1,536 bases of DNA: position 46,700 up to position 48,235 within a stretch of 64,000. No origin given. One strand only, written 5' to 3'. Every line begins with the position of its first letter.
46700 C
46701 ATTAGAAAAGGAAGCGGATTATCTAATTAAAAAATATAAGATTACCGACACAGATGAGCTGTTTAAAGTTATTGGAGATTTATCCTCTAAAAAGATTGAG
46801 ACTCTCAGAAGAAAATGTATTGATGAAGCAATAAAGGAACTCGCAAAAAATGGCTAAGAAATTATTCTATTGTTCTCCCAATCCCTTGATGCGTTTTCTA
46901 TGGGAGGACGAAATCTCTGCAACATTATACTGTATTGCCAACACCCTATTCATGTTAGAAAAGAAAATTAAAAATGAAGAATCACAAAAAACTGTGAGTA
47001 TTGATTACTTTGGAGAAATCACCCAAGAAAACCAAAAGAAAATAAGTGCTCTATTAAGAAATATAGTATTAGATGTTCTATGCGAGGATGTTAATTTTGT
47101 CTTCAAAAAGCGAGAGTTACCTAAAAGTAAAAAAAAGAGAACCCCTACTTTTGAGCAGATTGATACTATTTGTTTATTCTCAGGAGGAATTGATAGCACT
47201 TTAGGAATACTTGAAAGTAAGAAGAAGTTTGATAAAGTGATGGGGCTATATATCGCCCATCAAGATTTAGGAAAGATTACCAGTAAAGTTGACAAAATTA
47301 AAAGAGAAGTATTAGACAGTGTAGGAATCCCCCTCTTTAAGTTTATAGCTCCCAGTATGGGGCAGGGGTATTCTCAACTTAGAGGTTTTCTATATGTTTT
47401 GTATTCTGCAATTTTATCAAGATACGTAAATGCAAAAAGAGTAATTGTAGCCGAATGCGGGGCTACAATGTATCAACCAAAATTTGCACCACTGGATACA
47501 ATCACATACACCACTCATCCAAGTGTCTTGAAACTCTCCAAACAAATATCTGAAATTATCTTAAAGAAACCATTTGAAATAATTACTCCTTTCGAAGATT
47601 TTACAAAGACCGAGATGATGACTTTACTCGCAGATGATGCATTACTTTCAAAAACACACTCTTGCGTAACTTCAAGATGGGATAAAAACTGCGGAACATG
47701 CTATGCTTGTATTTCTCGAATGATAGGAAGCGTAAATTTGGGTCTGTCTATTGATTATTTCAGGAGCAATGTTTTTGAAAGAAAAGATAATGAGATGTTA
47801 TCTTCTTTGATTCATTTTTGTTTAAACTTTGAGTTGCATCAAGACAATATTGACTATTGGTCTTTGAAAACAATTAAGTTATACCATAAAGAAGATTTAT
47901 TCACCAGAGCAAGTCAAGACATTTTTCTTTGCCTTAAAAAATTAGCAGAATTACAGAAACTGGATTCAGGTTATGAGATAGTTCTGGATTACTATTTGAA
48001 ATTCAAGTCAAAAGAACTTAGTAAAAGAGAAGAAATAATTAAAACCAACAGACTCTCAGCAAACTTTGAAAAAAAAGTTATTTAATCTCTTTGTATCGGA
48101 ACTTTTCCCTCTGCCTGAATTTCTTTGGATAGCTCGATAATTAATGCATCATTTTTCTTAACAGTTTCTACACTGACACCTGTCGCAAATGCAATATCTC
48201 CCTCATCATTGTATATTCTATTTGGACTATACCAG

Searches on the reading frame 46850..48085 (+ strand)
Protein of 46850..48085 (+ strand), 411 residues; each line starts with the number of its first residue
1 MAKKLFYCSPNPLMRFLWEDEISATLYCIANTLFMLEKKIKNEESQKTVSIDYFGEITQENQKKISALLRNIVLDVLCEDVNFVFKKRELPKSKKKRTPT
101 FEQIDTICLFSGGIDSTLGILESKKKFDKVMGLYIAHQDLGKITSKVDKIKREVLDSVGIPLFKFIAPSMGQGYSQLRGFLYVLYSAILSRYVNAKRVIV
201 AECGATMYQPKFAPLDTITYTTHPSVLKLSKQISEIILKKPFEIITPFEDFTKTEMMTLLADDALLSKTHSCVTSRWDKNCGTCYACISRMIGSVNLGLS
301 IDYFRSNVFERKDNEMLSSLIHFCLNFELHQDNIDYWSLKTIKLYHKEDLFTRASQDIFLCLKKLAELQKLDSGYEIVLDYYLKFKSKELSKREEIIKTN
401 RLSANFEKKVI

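Call 3: search_protein_families(library=pfam, proteins=[window:46850-48085:+], max_evalue=0.01)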
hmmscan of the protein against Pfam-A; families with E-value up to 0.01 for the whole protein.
window:46850-48085:+ (411 aa): 1 family
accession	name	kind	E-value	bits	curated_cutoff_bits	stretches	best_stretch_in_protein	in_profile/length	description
PF06508.19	QueC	-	5.1e-12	46.2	22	1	232-293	141-205/210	Queuosine biosynthesis protein QueC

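Call 4: search_protein_families(library=padloc, proteins=[window:46850-48085:+], max_evalue=0.01)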
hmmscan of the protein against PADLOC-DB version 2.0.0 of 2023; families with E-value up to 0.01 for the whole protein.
window:46850-48085:+ (411 aa): 2 families
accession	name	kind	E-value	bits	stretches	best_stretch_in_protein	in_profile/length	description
PDLC02214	QatC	-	1.5e-12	45.2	2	93-151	138-194/453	-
PDLC00911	QueC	-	1.3e-09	36.5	1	104-291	6-182/190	QueC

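Call 8: search_protein_families(library=ncbifam, proteins=[window:46850-48085:+], max_evalue=0.01)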
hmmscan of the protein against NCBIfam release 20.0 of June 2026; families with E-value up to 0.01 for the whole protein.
window:46850-48085:+ (411 aa): 3 families
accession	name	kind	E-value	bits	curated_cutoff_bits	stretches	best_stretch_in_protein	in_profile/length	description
NF041925.1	QatC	equivalog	5.1e-17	61.9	280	1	51-291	43-312/398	Qat anti-phage system QueC-like protein QatC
TIGR00364.1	TIGR00364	equivalog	1.3e-07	31.3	150.3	1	227-290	135-201/201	7-cyano-7-deazaguanine synthase QueC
NF008317.0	PRK11106.1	equivalog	5.6e-05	22.6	378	0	156-293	77-209/231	7-cyano-7-deazaguanine synthase QueC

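Call 75: find_homologous_proteins(query=window:46850-48085:+, max_evalue=0.00001)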
Query window:46850-48085:+ (411 aa): 132 proteins with E <= 0.00001 among 4266 candidates; the best 120 are listed.
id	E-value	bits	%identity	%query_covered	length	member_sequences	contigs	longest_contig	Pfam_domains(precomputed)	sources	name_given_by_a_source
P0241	6.2e-189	646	69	100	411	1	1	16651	PF06508.20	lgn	-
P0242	2.3e-188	644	70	97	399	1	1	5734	PF06508.20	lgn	-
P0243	4.4e-172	591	64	99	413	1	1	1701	PF06508.20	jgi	jgi:7-cyano-7-deazaguanine synthase in queuosine biosynthesis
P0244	2.1e-157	542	57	100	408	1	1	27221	PF06508.20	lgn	-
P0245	5.1e-156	538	59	99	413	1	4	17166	PF06508.20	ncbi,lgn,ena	ncbi:MAG: 7-cyano-7-deazaguanine synthase [Nanoarchaeota archaeon]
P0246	4.6e-152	525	60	94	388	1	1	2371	PF06508.20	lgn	-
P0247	5.2e-148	511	58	96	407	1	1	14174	PF06508.20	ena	-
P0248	1.3e-147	510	56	100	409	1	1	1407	PF06508.20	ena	-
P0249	5.4e-140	485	54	100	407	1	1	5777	PF06508.20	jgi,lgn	-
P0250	1.3e-137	477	53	96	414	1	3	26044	PF06508.20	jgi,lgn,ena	-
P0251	3.3e-137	476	53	99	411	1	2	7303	PF06508.20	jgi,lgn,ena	-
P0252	4.6e-136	472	55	97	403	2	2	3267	PF06508.20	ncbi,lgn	-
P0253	3.2e-135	469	53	99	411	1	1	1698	PF06508.20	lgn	-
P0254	4.4e-135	469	53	99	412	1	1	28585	PF06508.20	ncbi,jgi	-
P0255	4.9e-134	465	53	100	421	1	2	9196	PF06508.20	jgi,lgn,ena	-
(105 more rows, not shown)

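Call 76: find_encoding_contigs(protein=P0241, flank=7000, max_places=2)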
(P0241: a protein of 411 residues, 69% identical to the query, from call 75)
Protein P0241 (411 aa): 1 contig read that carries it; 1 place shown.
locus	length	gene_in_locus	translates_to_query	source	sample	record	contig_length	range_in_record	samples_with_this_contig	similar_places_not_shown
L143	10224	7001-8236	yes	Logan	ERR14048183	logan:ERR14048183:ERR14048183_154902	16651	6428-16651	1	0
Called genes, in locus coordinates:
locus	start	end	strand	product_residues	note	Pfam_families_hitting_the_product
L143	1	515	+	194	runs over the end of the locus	PF00239:Resolvase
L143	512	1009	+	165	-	-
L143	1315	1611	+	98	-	-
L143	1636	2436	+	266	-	PF01555:N6_N4_Mtase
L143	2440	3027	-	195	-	PF09491:RE_AlwI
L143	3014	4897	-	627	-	PF09491:RE_AlwI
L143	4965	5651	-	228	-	PF12705:PDDEXK_1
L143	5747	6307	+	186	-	-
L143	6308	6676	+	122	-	-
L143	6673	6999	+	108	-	-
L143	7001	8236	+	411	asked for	PF06508:QueC (weak)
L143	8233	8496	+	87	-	-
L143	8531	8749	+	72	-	-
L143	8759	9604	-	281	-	PF00589:Phage_integrase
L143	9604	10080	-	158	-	-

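Call 77: find_encoding_contigs(protein=P0244, flank=7000, max_places=2)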
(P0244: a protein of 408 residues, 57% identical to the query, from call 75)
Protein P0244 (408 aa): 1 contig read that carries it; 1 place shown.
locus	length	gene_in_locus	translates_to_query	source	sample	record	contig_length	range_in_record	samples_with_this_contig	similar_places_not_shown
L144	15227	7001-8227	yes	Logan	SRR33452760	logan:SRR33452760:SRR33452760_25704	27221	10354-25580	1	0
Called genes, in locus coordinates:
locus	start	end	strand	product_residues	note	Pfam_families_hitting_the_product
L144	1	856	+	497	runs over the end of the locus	PF11074:DUF2779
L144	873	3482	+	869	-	PF04313:HSDR_N (weak), PF13588:HSDR_N_2 (faint), PF02384:N6_Mtase, PF01170:UPF0020 (faint), PF20473:MmeI_Mtase, PF07669:Eco57I, PF12950:TaqI_C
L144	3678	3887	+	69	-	-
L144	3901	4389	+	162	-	-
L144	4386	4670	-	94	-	-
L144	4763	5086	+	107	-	-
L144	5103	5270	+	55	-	-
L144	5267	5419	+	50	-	-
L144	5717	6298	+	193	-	-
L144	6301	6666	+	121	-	-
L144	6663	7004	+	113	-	-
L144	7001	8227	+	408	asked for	PF06508:QueC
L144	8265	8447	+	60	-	-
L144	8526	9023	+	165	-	-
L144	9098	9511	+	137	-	PF23477:zf_Tbcl_2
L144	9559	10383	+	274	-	PF01145:Band_7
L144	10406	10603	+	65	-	-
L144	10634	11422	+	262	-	-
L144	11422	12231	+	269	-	PF01261:AP_endonuc_2, PF03851:UvdE (weak)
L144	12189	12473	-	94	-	-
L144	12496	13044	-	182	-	-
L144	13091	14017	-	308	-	PF17125:Methyltr_RsmF_N, PF01189:Methyltr_RsmB-F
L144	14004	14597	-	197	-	PF01569:PAP2, PF14378:PAP2_3 (weak)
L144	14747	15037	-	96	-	-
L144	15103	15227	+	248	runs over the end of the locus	PF01978:TrmB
